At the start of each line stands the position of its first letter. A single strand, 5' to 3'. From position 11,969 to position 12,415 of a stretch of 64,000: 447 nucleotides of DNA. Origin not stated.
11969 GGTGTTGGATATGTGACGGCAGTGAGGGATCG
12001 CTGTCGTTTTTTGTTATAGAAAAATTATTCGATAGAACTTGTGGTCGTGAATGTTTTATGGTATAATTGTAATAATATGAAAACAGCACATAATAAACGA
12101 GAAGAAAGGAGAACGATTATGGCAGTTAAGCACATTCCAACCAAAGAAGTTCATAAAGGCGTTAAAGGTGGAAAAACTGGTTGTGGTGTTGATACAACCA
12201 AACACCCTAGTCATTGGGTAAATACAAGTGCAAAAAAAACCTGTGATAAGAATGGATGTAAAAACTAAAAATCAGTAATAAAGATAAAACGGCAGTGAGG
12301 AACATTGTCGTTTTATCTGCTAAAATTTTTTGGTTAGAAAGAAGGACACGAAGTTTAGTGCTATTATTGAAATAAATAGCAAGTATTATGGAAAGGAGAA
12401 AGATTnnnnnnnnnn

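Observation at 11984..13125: AT-rich islet with a tandemly duplicated unknown 49-aa Cys/His module, once free and once fused to a membrane protein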

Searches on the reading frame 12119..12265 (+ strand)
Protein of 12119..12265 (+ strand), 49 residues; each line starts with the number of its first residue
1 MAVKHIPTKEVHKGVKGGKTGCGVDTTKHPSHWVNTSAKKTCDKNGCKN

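Call 5: search_protein_families(library=pfam, proteins=[window:12119-12265:+], max_evalue=10)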
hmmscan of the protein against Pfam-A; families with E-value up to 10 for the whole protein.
seq(49 aa): 0 families

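Call 6: search_protein_families(library=ncbifam, proteins=[window:12119-12265:+], max_evalue=10)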
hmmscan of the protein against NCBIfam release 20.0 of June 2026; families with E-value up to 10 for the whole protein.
seq(49 aa): 0 families

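Call 7: search_protein_families(library=padloc, proteins=[window:12119-12265:+], max_evalue=10)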
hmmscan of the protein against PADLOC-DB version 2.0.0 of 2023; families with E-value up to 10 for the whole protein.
seq(49 aa): 0 families
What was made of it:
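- PADLOC has no model for the family (call 7).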

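Call 8: search_protein_families(library=phrogs, proteins=[window:12119-12265:+], max_evalue=10)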
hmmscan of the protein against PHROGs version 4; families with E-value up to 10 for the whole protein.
seq(49 aa): 1 family
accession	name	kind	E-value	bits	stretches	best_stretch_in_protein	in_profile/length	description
phrog_38555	-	unknown function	2.7e-22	79.8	1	1-49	1-49/49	-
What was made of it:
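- PHROG 38555, E of about 1e-22 over the full 49-position profile (call 8).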

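Call 12: search_dna_similar(query=window:12119-12265:+, collection=phages, mode=protein, max_evalue=0.01, max_rows=40)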
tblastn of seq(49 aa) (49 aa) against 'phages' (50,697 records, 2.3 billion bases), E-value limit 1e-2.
No match.

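Call 13: find_homologous_proteins(query=window:12119-12265:+, max_evalue=10)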
Query seq(49 aa) (49 aa): 102 proteins with E <= 10 among 102 candidates.
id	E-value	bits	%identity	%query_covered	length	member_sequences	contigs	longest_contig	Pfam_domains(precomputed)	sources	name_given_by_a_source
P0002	8.9e-26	105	100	100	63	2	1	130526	-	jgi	jgi:hypothetical protein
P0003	1.1e-19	87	82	100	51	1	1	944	-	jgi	jgi:hypothetical protein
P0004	6.2e-19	84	82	100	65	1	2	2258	-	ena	-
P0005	6.6e-19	84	78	100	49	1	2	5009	-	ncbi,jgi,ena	ncbi:MAG TPA: hypothetical protein VGA80_10880 [Flavobacteriaceae bacterium]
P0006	7.1e-19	84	78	100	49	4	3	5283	-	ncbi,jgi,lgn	-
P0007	7.5e-19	84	82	100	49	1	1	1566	-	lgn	-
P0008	1.1e-18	83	80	100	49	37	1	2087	-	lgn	-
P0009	1.4e-18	83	80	100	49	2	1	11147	-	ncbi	-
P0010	1.7e-18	83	78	100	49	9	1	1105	-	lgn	-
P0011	2.8e-18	82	80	100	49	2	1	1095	-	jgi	-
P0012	6.0e-18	81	80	100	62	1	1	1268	-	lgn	-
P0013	6.0e-18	81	78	100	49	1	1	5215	-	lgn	-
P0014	6.1e-18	81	78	100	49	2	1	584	-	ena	-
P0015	7.0e-18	81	78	100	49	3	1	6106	-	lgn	-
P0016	8.6e-18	81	73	100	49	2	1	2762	-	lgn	-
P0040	2.5e-16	76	73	100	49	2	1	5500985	-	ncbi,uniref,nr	ncbi:hypothetical protein IMCC3317_24560 [Kordia antarctica]|uniref:Uncharacterized protein n=1 Tax=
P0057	2.7e-15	73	69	100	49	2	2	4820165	-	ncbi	ncbi:hypothetical protein ABE096_10280 [Robertmurraya massiliosenegalensis]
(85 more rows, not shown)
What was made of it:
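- On 49-aa mini-protein family (PHROG 38555): About 100 homologous clusters (call 13).
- About 100 clusters, mostly exactly 49 aa, at 63-82% identity (call 13).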

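Call 18: find_encoding_contigs(protein=P0040, flank=6000, max_places=3)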
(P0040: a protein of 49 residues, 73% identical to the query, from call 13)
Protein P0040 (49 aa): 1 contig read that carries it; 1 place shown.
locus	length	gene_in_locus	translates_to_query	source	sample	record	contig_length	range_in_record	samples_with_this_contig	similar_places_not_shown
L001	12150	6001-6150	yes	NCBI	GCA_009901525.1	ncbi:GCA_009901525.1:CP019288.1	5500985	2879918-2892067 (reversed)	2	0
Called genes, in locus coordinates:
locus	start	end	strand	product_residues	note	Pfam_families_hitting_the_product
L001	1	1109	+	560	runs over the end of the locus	PF13181:TPR_8 (faint), PF13374:TPR_10 (faint), PF13424:TPR_12 (faint), PF07719:TPR_2 (faint), PF02518:HATPase_c (weak)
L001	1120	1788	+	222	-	PF00072:Response_reg (weak)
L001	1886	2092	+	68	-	-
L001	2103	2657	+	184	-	-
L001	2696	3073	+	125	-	-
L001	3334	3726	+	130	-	-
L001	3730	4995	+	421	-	-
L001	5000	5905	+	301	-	-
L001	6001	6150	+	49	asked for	-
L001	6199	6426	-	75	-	-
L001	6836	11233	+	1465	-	PF16593:Cas9-BH, PF13395:HNH_4, PF18541:RuvC_III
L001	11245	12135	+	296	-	PF01867:Cas_Cas1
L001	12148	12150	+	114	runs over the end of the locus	PF20803:PaaX_M (weak), PF09827:CRISPR_Cas2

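Call 19: find_encoding_contigs(protein=P0057, flank=6000, max_places=3)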
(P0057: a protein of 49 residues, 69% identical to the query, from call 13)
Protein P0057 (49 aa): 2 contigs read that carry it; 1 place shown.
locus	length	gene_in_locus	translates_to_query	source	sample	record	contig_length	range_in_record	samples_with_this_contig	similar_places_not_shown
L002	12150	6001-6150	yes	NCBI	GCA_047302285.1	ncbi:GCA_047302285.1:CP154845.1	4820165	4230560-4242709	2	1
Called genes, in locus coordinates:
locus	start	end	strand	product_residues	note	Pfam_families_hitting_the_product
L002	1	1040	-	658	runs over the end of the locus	PF02743:dCache_1, PF00672:HAMP, PF00015:MCPsignal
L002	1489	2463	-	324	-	PF13593:SBF_like, PF01758:SBF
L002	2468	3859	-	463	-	PF01565:FAD_binding_4, PF02913:FAD-oxidase_C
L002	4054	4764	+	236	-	PF00392:GntR, PF13545:HTH_Crp_2 (weak), PF14502:HTH_41 (faint), PF07729:FCD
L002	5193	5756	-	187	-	PF05685:Uma2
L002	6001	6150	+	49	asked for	-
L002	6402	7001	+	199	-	PF04471:Mrr_cat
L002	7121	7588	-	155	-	PF26353:YhfM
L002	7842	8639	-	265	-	PF12787:EcsC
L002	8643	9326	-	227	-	-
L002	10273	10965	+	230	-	PF00072:Response_reg, PF00486:Trans_reg_C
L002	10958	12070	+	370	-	PF00512:HisKA, PF02518:HATPase_c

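Call 20: find_related_loci(query=A2, collection=genome_contigs, flank=6000)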
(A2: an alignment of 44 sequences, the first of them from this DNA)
Query A2 (49 aa) in genome_contigs; peptide patterns used: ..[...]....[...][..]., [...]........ (x = any residue, [..] = any of these).
382 stretches matched a pattern; 322 encode a relative of the query (tblastn E <= 1e-3); the best 80 are kept; 80 distinct loci.
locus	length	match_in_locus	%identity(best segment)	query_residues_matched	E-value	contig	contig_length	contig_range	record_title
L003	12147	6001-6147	80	1-49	9e-23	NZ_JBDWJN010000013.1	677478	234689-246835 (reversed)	MAG: Maribacter sp. isolate CI.62.F.A4_427_31 CI_62_F_A4_427_31_000000000013, whole genome shotgun sequence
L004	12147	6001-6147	78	1-49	1e-22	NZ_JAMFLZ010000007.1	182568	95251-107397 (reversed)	Jejuia spongiicola strain 2012CJ34-3 7, whole genome shotgun sequence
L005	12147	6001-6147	78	1-49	2e-22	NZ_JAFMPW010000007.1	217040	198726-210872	Muriicola sp. Z0-33 scaffold_7_length=217041, whole genome shotgun sequence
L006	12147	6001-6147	80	1-49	2e-22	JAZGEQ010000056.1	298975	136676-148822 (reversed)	MAG: Cellulophaga sp. isolate SCS4bin.25 SCS4bin.25_56, whole genome shotgun sequence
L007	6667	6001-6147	78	1-49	3e-22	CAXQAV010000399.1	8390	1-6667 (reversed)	MAG: Luminiphilus sp. isolate 3um_A1B0725_2.28 genome assembly, contig: k127_654236, whole genome shotgun sequence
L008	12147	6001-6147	78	1-49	5e-22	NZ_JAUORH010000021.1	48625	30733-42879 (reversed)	Tenacibaculum sp. 1_MG-2023 strain C3M11 IIEGNCIA_21, whole genome shotgun sequence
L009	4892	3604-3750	78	1-49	6e-22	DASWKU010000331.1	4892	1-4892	MAG TPA_asm: Flavobacteriaceae bacterium isolate SMAG_U2930 k141_2054660, whole genome shotgun sequence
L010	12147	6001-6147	78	1-49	5e-22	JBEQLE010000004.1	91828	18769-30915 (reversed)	MAG: Leptospirales bacterium isolate Y21TTR20magb6s NODE_4_length_91828_cov_4.854890, whole genome shotgun sequence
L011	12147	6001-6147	80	1-49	6e-22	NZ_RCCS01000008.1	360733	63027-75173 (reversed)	Tenacibaculum discolor strain DSM 18842 Ga0183463_105, whole genome shotgun sequence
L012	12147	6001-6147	78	1-49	6e-22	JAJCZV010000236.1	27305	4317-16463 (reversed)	MAG: Gemmatimonadota bacterium isolate OFTM271 OFTM271_235, whole genome shotgun sequence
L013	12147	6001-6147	80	1-49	6e-22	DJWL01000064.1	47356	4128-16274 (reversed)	MAG TPA_asm: Flavobacteriaceae bacterium UBA6231 UBA6231_contig_12286, whole genome shotgun sequence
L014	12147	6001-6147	76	1-49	6e-22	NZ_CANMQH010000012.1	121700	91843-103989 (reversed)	Uncultured Algibacter sp. isolate 3-188-3Z.fasta NODE_12, whole genome shotgun sequence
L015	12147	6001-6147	78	1-49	8e-22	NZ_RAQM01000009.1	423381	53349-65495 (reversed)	Tenacibaculum lutimaris strain DSM 16505 Ga0196852_104, whole genome shotgun sequence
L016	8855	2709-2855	73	1-49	9e-22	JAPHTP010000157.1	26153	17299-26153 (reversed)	MAG: Kangiellaceae bacterium isolate N1M-Bin_9 c_000000070584, whole genome shotgun sequence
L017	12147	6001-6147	78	1-49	1e-21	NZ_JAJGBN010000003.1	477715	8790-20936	Allomuricauda sp. M10 3, whole genome shotgun sequence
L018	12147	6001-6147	80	1-49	1e-21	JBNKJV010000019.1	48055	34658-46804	MAG: Sedimenticolaceae bacterium isolate H2.bin.12.strict NODE_19_length_48055_cov_7.771437, whole genome shotgun sequen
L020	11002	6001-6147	80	1-49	1e-21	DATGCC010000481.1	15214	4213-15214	MAG TPA_asm: Rhodothermales bacterium isolate SMAG_U9638 k141_517693, whole genome shotgun sequence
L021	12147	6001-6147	80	1-49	2e-21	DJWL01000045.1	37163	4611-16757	MAG TPA_asm: Flavobacteriaceae bacterium UBA6231 UBA6231_contig_33074, whole genome shotgun sequence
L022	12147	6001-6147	78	1-49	2e-21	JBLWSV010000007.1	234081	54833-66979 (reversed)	MAG: Allomuricauda sp. isolate EA02-02 A02.021.metabat.3RE.5K@7, whole genome shotgun sequence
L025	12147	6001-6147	76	1-49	3e-21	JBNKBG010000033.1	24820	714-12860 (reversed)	MAG: Thiohalomonadaceae bacterium isolate F2.bin.13.strict NODE_33_length_24820_cov_10.376915, whole genome shotgun sequ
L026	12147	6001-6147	80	1-49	3e-21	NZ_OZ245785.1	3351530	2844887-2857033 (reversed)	MAG: Gracilimonas sp. isolate bafe52b6-2335-48ef-b9f4-bda7617936f4 chromosome 1, complete sequence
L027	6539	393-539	76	1-49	2e-21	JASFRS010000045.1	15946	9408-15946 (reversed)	MAG: Sphingomonadales bacterium isolate D1103M02metaG_Bin_675 D1103M02metaG_FD_scaffold_859_c1, whole genome shotgun seq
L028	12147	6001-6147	80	1-49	3e-21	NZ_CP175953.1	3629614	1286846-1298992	MAG: Gracilimonas sediminicola isolate MAG3 chromosome, complete genome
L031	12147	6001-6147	80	1-49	5e-21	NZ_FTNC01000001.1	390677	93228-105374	Halanaerobium kushneri strain ATCC 700103, whole genome shotgun sequence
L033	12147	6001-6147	73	1-49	5e-21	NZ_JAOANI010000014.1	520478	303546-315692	Thalassolituus pacificus strain 59MF3M-4 NODE_18_length_520394_cov_420.820343, whole genome shotgun sequence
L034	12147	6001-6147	73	1-49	6e-21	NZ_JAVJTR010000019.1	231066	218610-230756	MAG: Ekhidna sp. isolate B1-GNL1-04 k141_31468, whole genome shotgun sequence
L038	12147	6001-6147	80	1-49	7e-21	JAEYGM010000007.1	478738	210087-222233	MAG: Bacillota bacterium isolate OH_HFB_289 k127_115869, whole genome shotgun sequence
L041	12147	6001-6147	76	1-49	1e-20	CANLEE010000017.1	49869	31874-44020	uncultured Psychroserpens sp. isolate 2-553-3Z.fasta genome assembly, contig: NODE_17, whole genome shotgun sequence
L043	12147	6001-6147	76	1-49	1e-20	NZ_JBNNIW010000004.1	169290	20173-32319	Halomonas sp. NPDC076908 NPDC076908_70_H1.ctg-0004, whole genome shotgun sequence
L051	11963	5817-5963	76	1-49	4e-20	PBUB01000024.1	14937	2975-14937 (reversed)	MAG: Spirochaetaceae bacterium isolate NP47 MHASMcontig_535585, whole genome shotgun sequence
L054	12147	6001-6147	73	1-49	5e-20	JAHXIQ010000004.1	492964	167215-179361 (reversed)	MAG: Candidatus Thiodiazotropha sp. (ex Myrtea sp. 'scaly one' KF741663) isolate 3502F_Th1 c_000000000004, whole genome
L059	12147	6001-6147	67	1-49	8e-20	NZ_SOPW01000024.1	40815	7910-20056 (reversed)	Filobacillus milosensis strain JCM 12288 NODE_24_length_40815_cov_163.553743, whole genome shotgun sequence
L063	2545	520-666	69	1-49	8e-20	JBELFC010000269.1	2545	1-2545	MAG: Tenacibaculum sp. isolate REMEI061_ass_metaspades_bin.67 NODE_45233_length_2597_cov_3.001180, whole genome shotgun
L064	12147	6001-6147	76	1-49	6e-20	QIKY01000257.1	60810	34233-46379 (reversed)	MAG: Planctomycetaceae bacterium isolate SZUA-33 Ga0063293_10001057, whole genome shotgun sequence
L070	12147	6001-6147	67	1-49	1e-19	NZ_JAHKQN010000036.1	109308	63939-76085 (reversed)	Cellulophaga baltica strain B2M06 B2M06_B2M06_contig_10, whole genome shotgun sequence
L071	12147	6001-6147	76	1-49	9e-20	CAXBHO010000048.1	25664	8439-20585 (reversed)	MAG TPA_asm: uncultured Balneola sp. isolate ERR2762128_binner123_Refined_57 genome assembly, contig: ERZ3421942.2503, w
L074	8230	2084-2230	71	1-49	1e-19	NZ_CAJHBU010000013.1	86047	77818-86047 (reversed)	Psychrobacter vallis isolate Psychrobacter vallis CMS39, whole genome shotgun sequence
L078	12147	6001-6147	69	1-49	2e-19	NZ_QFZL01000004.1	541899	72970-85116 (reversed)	Sphingosinithalassobacter portus strain FM6 Scaffold4_1, whole genome shotgun sequence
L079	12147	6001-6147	73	1-49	2e-19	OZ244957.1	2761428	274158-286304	MAG: Gammaproteobacteria bacterium isolate c1868abd-a98a-494f-acf9-34809c13b1e0 genome assembly, chromosome: 1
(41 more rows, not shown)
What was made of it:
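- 322 stretches in 185,579 species genomes, in Bacteroidota, Balneolales/Rhodothermales-type lineages, Pseudomonadota, Bacillota, Spirochaetota, Gemmatimonadota, Planctomycetota, Chloroflexota, Chlorobiota/Ignavibacteria and Myxococcota (calls 13, 20). The hosts are mostly marine or saline (call 20). That pattern fits mobile cargo better than a physiological housekeeping role (calls 13, 20).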

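Call 21: predict_structure(alignment_id=A2)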
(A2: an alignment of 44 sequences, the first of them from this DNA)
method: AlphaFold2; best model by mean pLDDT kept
length: 49 residues; sequences in the alignment: 44
mean_pLDDT: 87.2   pTM: 0.60
mean pLDDT of the five models: 87.2, 77.7, 77.2, 71.3, 53.1
residues with pLDDT >= 90: 13; 70-90: 35; 50-70: 1; < 50: 0
segments of 3 or more residues with pLDDT < 50: none
pLDDT, mean of each block of 10 residues (from residue 1): 90 88 88 90 80
secondary structure, 60 per line:
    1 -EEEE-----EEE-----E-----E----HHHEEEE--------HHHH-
elements in order: E2-5 E11-13 E33-36 H45-48

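Call 26: fold_search(model_id=the predicted structure, library=pdb)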
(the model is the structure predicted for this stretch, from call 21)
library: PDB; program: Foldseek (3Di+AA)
matches with E <= 10: 4; with E <= 0.001: 0
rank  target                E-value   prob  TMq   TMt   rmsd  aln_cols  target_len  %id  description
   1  5h06_A                6.2e+00  0.04  0.25  0.03   3.9        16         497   25  Crystal structure of AmyP in complex with maltose (released 2017-08-16)
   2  5h05_A                8.7e+00  0.03  0.25  0.03   3.9        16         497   25  Crystal structure of AmyP E221Q in complex with MALTOTRIOSE (released 2017-08-16)
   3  5h05_C                9.9e+00  0.03  0.25  0.03   3.9        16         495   25  Crystal structure of AmyP E221Q in complex with MALTOTRIOSE (released 2017-08-16)
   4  3o49                  9.9e+00  0.01  0.23  0.11   9.3        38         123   13  Crystal structure of Symfoil-1: de novo designed beta-trefoil architecture with symmetric primary structure (released 2010-12-22)

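Call 27: search_protein_representatives(alignment_id=A2)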
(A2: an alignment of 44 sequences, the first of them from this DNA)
Query: 44 sequences, 75 profile positions. Proteins with E-value up to 0.001 (for the whole library): 99; up to 1e-10: 61; up to 1e-30: 0. The best 99 are listed.
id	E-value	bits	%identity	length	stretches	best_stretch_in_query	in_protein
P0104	5.3e-27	109.7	-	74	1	21-75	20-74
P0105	1.0e-26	108.8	-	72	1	21-75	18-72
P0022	5.6e-25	103.2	-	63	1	21-75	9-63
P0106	3.4e-24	100.7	-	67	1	19-75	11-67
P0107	5.8e-24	100.0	-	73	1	24-75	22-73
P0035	5.3e-23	96.9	-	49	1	27-75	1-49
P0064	1.1e-22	95.9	-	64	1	18-75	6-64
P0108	1.8e-22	95.2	-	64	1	22-75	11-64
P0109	1.9e-22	95.1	-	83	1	27-75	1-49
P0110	6.4e-22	93.4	-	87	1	20-74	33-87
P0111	8.9e-22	93.0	-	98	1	23-75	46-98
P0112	5.3e-21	90.5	-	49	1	27-75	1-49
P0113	6.1e-21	90.3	-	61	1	20-75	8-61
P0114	2.0e-19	85.5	-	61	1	27-74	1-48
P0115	7.4e-19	83.6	-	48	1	27-74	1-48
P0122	5.2e-17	77.7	-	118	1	26-75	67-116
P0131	3.8e-15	71.7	-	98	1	27-74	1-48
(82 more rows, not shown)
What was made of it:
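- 99 representatives among 1.84 billion proteins (call 27).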

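Call 32: search_solved_structures(query=A2, max_evalue=10)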
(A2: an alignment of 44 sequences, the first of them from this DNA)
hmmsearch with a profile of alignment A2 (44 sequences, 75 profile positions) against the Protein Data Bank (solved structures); distinct sequences matched with E-value up to 10: 0.
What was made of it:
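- On Classical zinc ribbon / zinc knuckle / C2H2 domains: No PDB sequence or fold match (calls 26, 32).
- Closest known: TraR/DksA-type and YacG-type small zinc proteins. Different: No similarity was detected (calls 5, 26, 32).
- Tried and rejected: A PDB profile search (call 32).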
